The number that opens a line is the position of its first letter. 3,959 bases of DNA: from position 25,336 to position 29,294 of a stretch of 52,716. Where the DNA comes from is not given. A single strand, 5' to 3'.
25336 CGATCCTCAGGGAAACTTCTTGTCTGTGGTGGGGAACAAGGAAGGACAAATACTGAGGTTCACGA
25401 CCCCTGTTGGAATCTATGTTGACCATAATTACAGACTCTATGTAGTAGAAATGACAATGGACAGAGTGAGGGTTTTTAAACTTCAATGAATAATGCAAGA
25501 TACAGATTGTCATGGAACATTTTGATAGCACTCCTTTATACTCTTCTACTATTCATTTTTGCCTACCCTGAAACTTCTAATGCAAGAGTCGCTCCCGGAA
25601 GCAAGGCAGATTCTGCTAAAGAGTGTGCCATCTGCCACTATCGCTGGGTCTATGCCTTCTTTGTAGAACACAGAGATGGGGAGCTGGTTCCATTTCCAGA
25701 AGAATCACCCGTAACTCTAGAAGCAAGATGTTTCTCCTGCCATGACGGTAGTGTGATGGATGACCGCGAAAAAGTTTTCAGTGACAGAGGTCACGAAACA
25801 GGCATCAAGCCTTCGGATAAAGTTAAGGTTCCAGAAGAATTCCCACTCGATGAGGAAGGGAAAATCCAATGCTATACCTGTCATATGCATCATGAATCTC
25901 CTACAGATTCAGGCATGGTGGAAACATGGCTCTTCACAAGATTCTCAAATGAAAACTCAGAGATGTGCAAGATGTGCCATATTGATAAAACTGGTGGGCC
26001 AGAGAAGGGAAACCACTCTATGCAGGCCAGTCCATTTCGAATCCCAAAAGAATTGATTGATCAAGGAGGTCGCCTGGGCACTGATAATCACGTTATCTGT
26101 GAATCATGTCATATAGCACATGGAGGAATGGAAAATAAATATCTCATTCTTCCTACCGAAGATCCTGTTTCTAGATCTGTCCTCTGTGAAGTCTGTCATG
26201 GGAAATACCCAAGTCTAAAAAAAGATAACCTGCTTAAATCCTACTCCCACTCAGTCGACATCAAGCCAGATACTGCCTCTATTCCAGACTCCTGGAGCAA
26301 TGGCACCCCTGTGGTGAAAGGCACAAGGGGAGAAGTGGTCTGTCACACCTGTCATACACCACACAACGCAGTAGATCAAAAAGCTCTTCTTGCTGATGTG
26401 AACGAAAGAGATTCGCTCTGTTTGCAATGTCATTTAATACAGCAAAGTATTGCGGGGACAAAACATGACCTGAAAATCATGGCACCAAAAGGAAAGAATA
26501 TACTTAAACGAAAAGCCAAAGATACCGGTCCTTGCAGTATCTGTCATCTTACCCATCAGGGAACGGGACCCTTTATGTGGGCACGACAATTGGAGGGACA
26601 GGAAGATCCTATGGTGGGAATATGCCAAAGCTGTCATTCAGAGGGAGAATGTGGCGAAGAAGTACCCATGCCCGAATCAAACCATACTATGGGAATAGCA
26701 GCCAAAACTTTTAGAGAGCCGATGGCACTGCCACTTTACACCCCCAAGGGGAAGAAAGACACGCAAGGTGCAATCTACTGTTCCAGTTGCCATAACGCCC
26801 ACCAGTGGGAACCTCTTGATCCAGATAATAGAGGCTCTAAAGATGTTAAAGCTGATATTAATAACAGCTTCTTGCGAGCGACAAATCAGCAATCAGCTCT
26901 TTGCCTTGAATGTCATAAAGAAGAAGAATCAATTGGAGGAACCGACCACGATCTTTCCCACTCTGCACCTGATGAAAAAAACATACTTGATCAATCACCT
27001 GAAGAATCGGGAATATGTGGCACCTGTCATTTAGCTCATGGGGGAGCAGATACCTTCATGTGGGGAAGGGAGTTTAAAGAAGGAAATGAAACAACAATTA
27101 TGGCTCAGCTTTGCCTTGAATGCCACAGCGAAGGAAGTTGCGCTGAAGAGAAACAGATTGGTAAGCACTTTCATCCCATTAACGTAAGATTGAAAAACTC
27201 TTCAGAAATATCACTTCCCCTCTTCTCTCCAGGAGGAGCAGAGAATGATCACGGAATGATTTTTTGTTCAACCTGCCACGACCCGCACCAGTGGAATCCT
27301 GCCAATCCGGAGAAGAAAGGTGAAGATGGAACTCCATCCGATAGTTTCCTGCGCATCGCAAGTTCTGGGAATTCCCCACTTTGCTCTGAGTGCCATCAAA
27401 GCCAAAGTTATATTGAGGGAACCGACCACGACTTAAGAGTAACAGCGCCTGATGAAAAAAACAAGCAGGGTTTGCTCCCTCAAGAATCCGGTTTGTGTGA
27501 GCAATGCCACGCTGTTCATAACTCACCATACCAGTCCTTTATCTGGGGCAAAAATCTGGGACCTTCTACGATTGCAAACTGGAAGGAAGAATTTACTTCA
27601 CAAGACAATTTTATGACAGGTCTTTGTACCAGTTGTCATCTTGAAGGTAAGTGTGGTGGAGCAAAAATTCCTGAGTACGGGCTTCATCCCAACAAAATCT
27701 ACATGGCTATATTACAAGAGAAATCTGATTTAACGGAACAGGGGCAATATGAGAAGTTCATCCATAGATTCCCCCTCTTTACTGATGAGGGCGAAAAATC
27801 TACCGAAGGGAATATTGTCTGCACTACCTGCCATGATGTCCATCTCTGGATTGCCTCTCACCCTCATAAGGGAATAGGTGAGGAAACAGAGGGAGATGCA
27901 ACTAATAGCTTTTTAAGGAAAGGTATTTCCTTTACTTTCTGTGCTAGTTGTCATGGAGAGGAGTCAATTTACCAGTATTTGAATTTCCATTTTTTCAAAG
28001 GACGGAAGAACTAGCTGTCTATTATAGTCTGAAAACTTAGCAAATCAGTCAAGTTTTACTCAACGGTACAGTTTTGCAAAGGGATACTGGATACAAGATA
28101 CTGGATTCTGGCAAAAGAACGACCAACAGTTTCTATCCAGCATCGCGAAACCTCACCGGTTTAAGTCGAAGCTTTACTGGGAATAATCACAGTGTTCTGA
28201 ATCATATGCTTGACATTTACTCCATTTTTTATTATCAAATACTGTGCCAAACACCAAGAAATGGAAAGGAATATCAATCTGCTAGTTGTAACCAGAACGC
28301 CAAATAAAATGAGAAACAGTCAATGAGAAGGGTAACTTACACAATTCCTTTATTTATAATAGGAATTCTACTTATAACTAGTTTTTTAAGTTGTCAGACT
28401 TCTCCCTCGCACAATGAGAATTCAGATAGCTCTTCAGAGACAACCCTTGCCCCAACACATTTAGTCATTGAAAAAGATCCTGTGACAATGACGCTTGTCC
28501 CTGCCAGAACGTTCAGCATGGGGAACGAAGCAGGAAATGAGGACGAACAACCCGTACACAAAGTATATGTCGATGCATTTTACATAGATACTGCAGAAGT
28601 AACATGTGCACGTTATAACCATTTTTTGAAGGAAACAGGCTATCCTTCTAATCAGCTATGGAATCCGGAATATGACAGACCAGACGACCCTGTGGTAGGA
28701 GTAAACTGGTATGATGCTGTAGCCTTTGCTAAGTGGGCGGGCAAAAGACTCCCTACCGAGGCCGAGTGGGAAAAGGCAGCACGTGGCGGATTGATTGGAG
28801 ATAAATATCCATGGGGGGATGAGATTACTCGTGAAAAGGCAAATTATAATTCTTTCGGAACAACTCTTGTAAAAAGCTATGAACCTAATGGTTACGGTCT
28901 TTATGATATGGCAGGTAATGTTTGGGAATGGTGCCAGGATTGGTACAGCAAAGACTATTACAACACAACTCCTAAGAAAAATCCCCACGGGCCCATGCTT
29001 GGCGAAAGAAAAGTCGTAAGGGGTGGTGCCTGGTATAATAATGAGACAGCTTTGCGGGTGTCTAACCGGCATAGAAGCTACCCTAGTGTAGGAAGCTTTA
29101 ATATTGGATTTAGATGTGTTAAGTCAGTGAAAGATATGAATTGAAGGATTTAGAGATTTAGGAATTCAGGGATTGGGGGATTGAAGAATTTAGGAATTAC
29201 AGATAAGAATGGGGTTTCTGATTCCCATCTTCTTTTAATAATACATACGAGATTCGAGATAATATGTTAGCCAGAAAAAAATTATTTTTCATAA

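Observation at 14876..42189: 27-kb c-type heme island with roughly 106 canonical CXXCH motifs in 12 ORFs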

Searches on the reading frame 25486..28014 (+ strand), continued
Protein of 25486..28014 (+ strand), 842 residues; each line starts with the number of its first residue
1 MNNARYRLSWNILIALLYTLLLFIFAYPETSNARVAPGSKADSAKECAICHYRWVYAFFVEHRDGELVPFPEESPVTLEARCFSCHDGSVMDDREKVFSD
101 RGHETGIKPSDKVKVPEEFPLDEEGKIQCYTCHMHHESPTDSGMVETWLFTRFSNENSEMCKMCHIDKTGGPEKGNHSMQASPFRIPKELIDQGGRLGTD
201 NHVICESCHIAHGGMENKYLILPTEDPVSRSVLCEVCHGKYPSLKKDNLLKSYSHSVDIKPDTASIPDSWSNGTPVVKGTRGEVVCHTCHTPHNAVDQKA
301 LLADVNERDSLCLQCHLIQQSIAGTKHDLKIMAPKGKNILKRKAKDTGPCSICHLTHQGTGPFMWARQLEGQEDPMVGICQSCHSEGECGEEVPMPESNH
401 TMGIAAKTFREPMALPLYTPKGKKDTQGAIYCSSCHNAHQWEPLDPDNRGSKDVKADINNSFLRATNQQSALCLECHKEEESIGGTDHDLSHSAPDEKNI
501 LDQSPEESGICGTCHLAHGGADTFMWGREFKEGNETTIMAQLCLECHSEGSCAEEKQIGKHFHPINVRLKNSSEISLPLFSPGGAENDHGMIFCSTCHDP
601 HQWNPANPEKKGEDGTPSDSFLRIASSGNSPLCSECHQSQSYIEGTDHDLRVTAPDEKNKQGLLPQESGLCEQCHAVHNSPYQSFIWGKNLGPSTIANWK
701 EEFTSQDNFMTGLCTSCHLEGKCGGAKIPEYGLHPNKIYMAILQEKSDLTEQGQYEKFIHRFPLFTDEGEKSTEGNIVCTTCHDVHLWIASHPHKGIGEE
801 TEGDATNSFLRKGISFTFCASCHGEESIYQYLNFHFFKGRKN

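Call 67: fold_search(model_id=the predicted structure, library=pdb)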
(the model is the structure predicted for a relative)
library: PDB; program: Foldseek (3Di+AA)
matches with E <= 10: 7; with E <= 0.001: 0
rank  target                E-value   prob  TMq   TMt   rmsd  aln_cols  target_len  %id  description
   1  6qvm_A                3.0e-01  0.10  0.09  0.11  15.9       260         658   18  Undecaheme cytochrome from S-layer of Carboxydothermus ferrireducens (released 2020-03-25)
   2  3f29_B                8.4e-01  0.01  0.07  0.09  26.5       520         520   13  Structure of the Thioalkalivibrio nitratireducens cytochrome c nitrite reductase in complex with sulfite (released 2008-12-09)
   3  4qo5                  2.4e+00  0.02  0.07  0.10  18.4       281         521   16  Hypothetical multiheme protein (released 2015-12-23)
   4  2ot4_A                4.2e+00  0.01  0.06  0.09  25.9       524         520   14  Structure of a hexameric multiheme c nitrite reductase from the extremophile bacterium Thiolkalivibrio nitratireducens (released 2008-04-08)
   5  3rkh_A                7.0e+00  0.00  0.06  0.09  25.5       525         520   13  Structure of the Thioalkalivibrio nitratireducens cytochrome c nitrite reductase in a complex with nitrite (full occup (released 2011-06-15)
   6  8rv0                  8.8e+00  0.00  0.06  0.08  27.4       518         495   13  Crystal structure of octaheme nitrite reductase from Trichlorobacter ammonificans in complex with nitrite (released 2024-03-27)
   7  3sxq_B                9.8e+00  0.00  0.06  0.08  26.4       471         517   11  Structure of a hexameric multiheme c nitrite reductase from the extremophile bacterium Thiolkalivibrio paradoxus (released 2012-09-26)

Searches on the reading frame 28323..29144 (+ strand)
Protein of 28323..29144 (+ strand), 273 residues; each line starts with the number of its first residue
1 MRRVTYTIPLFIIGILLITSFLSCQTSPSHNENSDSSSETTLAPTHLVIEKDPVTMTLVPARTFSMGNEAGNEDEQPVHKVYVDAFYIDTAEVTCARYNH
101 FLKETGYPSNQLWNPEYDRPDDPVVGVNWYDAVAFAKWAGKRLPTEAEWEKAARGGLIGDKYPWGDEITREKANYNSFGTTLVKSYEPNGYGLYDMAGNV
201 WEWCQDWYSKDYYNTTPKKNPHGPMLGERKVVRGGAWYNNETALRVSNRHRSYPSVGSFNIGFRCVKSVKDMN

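Call 5: search_protein_families(library=pfam, proteins=[window:28323-29144:+], max_evalue=0.01)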
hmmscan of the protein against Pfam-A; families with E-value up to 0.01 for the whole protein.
window:28323-29144:+ (273 aa): 1 family
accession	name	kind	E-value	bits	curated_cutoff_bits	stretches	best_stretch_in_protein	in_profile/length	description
PF03781.23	FGE-sulfatase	-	3.1e-63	214.2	23.3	1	55-267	4-255/255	Sulfatase-modifying factor enzyme 1-like domain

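Call 30: search_protein_families(library=ncbifam, proteins=[window:28323-29144:+], max_evalue=0.001)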
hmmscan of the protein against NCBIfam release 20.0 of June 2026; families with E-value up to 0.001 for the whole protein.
window:28323-29144:+ (273 aa): 8 families
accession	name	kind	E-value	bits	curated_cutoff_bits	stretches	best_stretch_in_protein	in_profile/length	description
TIGR03525.2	GldK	equivalog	1.6e-43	149.6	350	2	142-268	257-406/408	T9SS ring complex lipoprotein PorK/GldK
TIGR03440.2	egtB_TIGR03440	equivalog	5.5e-37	127.8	360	2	119-265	271-412/413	ergothioneine biosynthesis protein EgtB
NF041186.1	SenA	equivalog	2.1e-32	112.9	420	2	120-266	269-381/382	selenoneine synthase SenA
NF051459.1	pyoverdine_PvdO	equivalog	1.9e-21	76.3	500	1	51-268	31-279/280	dihydropyoverdine dehydrogenase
TIGR02171.1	Fb_sc_TIGR02171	subfamily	1.4e-20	72.9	544.35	2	140-266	158-280/912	TIGR02171 family lipoprotein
TIGR03524.1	GldJ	equivalog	1.7e-15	56.7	458.2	1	180-209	337-366/559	gliding motility lipoprotein GldJ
TIGR04344.1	ovoA_Nterm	equivalog_domain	3.7e-14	52.5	400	1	124-251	297-430/444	5-histidylcysteine sulfoxide synthase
TIGR03530.1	GldJ_short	equivalog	1e-07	31.2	382.9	1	168-221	277-330/396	gliding motility lipoprotein GldJ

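Call 80: search_solved_structures(query=window:28323-29144:+, max_evalue=0.00001)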
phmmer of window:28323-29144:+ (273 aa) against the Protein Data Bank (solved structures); distinct sequences matched with E-value up to 0.00001: 32.
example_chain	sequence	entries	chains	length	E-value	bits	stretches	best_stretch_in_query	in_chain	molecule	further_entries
6muj_A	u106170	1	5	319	8.3e-49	169.6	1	118-267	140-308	Formylglycine-generating enzyme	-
2q17_A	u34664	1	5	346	1.3e-48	168.9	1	118-267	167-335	formylglycine generating enzyme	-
6s07_A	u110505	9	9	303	3.1e-43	151.3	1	117-266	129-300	Formylglycine-generating enzyme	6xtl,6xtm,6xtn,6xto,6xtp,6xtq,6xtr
5nxl_A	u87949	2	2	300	4.7e-43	150.7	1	117-266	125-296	Non-specific serine/threonine protein kinase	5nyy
2aft_X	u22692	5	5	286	2.8e-40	141.6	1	118-266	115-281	Sulfatase modifying factor 1 | Sulfatase-modifying factor 1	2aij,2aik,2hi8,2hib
31dc_A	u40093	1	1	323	4.6e-40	140.9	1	118-266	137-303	Formylglycine-generating enzyme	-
2afy_X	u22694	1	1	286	7.2e-40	140.3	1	118-266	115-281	Sulfatase modifying factor 1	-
2aii_X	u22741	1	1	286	8e-40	140.1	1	118-266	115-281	Sulfatase modifying factor 1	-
1y1e_X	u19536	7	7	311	8.5e-40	140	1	118-266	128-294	C-alpha-formyglycine-generating enzyme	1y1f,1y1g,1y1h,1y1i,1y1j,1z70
5ssy_A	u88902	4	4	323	1.3e-39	139.4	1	118-266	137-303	Formylglycine-generating enzyme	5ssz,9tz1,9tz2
5ssx_A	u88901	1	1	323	3.3e-39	138.1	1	118-266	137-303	Formylglycine-generating enzyme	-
8aru_A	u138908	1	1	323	8e-39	136.8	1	118-266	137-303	Formylglycine-generating enzyme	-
9p6h_B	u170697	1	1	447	3.5e-25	92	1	142-268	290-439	Lipoprotein, putative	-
9mzu_A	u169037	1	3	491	3.6e-25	92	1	114-268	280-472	PorK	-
9ots_A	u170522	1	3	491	3.6e-25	92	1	114-268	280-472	Por secretion system protein porK/gldK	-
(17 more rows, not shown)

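Call 83: search_solved_structures(query=window:28323-29144:+, max_evalue=1e-45, show_alignments=1)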
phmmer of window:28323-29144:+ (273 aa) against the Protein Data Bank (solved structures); distinct sequences matched with E-value up to 1e-45: 2.
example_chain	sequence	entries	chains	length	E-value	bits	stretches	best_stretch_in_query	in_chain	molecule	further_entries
6muj_A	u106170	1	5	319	8.3e-49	169.6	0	118-267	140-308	Formylglycine-generating enzyme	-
2q17_A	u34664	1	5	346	1.3e-48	168.9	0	118-267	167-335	formylglycine generating enzyme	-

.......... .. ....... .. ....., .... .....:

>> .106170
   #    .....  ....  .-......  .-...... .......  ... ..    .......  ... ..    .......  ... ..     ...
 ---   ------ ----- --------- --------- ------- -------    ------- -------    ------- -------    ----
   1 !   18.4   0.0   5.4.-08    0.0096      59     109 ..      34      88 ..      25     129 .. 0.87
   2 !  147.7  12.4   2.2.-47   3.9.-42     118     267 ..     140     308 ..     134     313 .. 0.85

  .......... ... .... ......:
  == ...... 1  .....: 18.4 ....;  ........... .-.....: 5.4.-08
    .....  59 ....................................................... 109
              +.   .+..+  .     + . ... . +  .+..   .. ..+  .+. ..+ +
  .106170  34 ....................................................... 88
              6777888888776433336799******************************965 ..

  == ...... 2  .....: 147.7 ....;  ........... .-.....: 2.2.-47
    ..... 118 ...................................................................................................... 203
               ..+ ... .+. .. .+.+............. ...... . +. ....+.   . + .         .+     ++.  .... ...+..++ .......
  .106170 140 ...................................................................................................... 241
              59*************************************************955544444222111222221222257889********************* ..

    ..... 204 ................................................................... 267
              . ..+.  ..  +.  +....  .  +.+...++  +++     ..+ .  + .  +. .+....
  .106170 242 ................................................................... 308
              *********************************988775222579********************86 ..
